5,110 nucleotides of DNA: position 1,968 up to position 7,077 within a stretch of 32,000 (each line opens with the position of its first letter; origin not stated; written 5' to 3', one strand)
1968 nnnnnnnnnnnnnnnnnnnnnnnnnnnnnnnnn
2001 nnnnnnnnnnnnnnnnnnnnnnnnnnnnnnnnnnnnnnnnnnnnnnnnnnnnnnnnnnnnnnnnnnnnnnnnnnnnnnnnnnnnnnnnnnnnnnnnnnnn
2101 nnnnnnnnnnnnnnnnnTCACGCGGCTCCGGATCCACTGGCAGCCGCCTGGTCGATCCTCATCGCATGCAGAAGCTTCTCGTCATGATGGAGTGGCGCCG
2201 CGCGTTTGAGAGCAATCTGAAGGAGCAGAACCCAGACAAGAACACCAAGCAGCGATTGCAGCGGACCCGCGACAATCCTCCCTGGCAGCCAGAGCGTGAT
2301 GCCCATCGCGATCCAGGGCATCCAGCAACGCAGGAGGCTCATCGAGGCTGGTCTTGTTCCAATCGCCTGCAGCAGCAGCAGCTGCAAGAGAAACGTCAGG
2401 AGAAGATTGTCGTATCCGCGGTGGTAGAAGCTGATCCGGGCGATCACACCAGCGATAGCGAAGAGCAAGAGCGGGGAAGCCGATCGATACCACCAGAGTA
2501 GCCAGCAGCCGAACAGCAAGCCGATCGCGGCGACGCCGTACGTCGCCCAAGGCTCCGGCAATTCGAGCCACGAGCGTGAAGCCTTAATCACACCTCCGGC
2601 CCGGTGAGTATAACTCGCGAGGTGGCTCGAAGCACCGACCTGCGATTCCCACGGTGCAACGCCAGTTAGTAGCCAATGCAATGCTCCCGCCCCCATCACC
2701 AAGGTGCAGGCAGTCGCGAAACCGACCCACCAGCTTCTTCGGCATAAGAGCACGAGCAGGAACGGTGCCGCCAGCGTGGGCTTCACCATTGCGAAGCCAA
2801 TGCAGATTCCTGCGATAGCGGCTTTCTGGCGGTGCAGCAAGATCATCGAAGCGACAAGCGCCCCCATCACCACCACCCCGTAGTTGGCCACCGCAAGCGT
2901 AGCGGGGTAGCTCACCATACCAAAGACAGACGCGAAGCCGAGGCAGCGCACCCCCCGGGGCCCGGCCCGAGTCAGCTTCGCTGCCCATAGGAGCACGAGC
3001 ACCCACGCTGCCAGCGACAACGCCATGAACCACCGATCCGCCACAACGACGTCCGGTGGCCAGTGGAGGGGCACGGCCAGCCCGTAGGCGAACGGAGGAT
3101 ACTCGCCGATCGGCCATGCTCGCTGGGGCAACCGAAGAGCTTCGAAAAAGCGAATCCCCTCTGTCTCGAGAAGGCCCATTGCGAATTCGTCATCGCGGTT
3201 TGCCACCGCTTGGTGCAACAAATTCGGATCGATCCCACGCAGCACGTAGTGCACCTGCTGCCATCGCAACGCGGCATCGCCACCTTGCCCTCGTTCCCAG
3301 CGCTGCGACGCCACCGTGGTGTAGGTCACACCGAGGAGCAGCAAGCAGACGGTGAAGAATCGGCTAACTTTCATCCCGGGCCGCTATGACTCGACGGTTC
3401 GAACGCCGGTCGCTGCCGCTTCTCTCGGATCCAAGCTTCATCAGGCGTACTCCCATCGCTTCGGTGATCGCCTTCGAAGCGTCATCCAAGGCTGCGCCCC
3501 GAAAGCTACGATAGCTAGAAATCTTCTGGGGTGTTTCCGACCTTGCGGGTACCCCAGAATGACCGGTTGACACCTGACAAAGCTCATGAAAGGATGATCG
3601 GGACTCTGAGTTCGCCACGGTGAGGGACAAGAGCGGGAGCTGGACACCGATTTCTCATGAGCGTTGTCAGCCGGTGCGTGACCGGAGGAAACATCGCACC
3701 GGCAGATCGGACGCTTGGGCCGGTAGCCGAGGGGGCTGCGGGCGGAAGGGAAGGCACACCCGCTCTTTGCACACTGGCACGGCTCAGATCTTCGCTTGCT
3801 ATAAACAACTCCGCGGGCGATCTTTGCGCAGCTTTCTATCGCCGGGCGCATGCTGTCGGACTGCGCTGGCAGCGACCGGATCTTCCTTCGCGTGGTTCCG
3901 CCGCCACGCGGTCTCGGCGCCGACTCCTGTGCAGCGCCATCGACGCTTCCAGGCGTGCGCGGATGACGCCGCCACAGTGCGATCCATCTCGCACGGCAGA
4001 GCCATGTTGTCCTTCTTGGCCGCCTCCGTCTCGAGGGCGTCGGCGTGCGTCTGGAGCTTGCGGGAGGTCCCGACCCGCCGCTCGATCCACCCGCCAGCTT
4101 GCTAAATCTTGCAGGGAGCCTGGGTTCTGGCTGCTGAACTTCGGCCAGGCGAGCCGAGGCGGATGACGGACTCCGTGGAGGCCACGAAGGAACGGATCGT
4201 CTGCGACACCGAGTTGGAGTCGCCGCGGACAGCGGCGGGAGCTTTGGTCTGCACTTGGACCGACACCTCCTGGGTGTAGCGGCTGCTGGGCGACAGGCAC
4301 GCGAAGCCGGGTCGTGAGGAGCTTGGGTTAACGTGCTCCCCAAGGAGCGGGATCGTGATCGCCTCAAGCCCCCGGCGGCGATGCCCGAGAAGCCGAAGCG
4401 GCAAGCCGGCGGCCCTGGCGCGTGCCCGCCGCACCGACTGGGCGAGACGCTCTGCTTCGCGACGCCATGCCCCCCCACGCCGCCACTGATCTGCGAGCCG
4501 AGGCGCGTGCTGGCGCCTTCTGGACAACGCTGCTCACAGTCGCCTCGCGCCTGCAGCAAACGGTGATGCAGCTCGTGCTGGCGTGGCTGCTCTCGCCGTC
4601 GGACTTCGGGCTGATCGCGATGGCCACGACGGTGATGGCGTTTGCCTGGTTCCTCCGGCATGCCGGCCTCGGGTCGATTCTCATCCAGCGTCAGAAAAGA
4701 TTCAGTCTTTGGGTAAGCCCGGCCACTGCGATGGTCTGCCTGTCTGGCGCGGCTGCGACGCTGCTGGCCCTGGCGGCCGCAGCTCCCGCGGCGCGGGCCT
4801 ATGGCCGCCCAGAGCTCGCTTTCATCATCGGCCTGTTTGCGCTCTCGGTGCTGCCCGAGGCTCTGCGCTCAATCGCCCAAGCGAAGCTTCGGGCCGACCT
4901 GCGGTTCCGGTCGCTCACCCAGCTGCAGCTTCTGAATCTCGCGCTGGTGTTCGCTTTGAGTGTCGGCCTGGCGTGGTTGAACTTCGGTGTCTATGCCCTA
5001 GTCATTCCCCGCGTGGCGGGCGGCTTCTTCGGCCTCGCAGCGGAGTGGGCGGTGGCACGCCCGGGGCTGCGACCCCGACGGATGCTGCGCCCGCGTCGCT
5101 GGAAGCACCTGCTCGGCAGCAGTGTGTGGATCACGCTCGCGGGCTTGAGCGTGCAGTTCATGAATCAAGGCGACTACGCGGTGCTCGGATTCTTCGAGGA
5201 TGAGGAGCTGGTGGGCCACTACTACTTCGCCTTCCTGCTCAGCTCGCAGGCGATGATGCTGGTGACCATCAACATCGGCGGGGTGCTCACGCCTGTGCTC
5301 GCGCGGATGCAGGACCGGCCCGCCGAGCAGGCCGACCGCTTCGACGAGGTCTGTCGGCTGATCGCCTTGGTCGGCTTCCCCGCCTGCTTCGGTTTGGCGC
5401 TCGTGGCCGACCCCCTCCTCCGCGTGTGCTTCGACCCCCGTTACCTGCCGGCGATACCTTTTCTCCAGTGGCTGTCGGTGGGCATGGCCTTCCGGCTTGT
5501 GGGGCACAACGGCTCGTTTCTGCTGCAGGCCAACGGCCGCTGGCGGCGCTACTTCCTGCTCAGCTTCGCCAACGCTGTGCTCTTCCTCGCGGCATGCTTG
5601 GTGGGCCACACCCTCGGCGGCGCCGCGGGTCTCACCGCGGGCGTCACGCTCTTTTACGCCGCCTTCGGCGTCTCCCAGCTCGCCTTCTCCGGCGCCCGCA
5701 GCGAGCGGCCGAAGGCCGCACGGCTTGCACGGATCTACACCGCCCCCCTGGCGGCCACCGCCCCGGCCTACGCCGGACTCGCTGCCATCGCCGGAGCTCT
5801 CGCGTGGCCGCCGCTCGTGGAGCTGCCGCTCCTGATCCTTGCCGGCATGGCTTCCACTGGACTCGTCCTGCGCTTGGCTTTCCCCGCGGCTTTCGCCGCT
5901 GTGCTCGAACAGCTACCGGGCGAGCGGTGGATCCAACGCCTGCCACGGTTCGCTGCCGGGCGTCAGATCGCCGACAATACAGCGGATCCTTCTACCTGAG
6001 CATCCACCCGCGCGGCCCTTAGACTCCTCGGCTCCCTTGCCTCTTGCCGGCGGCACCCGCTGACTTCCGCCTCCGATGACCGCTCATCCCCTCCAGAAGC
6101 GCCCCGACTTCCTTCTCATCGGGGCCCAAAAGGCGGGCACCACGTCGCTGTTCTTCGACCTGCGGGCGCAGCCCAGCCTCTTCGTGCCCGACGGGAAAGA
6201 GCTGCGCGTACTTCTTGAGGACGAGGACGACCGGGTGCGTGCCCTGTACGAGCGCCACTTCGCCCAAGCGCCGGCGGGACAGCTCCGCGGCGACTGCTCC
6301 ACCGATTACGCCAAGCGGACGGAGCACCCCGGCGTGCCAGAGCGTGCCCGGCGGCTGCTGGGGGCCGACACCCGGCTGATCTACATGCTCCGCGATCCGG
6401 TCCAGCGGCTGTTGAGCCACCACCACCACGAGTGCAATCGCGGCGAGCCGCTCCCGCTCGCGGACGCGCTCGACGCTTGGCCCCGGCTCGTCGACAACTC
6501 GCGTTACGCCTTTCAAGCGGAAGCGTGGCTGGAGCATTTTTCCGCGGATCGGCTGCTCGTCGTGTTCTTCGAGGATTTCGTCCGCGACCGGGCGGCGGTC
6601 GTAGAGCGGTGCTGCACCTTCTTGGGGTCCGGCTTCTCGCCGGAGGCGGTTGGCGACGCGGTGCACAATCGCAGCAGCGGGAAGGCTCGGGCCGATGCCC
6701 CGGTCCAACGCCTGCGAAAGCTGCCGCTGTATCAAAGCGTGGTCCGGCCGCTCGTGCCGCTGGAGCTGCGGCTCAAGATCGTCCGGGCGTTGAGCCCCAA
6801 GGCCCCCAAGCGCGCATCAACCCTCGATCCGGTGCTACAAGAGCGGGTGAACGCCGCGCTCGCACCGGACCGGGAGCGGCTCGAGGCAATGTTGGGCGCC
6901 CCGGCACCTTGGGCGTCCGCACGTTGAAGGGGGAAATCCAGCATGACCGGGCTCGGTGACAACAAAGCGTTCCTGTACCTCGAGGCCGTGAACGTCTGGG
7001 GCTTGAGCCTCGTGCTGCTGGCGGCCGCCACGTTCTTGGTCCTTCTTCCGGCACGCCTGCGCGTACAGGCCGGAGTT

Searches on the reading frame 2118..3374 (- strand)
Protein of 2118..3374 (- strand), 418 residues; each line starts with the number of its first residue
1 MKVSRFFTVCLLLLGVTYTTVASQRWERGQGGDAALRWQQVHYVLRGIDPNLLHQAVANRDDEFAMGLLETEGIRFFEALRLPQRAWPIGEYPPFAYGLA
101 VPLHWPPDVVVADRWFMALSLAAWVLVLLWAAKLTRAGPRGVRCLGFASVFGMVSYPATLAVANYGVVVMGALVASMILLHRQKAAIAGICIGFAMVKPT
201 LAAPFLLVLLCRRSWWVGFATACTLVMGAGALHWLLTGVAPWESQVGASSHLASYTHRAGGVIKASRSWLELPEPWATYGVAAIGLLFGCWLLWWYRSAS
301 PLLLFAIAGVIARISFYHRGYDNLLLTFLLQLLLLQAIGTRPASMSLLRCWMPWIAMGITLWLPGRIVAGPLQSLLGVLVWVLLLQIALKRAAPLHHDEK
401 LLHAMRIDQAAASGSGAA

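Call 10: search_protein_families(library=pfam, proteins=[window:2118-3374:-], max_evalue=0.01)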
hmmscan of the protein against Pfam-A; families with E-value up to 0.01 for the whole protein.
window:2118-3374:- (418 aa): 1 family
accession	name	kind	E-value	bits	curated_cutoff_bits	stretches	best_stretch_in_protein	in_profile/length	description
PF09594.16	GT87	-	7.9e-19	68.8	25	1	92-309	3-229/237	Glycosyltransferase family 87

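Call 74: search_protein_families(library=ncbifam, proteins=[window:2118-3374:-], max_evalue=0.001)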
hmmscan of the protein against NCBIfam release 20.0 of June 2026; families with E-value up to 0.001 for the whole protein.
window:2118-3374:- (418 aa): 0 families

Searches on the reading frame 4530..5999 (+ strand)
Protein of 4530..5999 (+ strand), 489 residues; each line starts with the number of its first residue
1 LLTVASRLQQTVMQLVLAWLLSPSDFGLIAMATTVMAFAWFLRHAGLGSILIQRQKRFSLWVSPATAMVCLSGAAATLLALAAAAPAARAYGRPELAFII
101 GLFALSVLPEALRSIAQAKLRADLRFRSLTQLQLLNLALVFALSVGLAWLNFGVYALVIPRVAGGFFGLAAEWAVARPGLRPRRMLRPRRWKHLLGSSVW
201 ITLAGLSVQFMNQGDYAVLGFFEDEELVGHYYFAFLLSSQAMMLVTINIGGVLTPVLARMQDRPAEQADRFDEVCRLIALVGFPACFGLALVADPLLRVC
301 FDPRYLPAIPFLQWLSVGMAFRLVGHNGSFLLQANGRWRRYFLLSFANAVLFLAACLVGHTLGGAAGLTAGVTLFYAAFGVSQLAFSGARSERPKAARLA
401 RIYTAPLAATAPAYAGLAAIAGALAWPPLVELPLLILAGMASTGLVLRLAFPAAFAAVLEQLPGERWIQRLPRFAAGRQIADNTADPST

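Call 11: search_protein_families(library=pfam, proteins=[window:4530-5999:+], max_evalue=0.01)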
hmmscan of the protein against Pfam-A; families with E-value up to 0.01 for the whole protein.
window:4530-5999:+ (489 aa): 2 families
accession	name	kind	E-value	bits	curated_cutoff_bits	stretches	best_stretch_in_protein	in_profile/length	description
PF13440.11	Polysacc_synt_3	-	8.5e-53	179.9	23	1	16-310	1-293/293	Polysaccharide biosynthesis protein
PF01943.22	Polysacc_synt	-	1.1e-18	68.1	28.2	1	2-261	11-274/274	Polysaccharide biosynthesis protein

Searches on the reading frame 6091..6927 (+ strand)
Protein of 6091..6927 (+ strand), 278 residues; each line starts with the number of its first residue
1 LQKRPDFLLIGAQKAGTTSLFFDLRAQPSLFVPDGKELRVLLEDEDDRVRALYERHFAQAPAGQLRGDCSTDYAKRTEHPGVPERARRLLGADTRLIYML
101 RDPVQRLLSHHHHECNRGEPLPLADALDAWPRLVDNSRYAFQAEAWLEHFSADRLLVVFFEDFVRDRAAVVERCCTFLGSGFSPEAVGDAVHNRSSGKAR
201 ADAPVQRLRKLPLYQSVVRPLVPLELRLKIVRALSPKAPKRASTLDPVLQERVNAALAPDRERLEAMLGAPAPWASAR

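Call 11: search_protein_families(library=pfam, proteins=[window:6091-6927:+], max_evalue=0.01)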
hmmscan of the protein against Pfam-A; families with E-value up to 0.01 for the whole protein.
window:6091-6927:+ (278 aa): 2 families
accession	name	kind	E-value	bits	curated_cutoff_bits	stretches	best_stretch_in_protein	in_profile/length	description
PF00685.33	Sulfotransfer_1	-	2.4e-14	53.8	22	1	5-203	2-204/255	Sulfotransferase domain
PF13469.12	Sulfotransfer_3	-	1.1e-09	39.3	27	1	93-182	124-214/216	Sulfotransferase family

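Call 74: search_protein_families(library=ncbifam, proteins=[window:6091-6927:+], max_evalue=0.001)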
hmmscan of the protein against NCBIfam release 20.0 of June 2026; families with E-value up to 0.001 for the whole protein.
window:6091-6927:+ (278 aa): 0 families
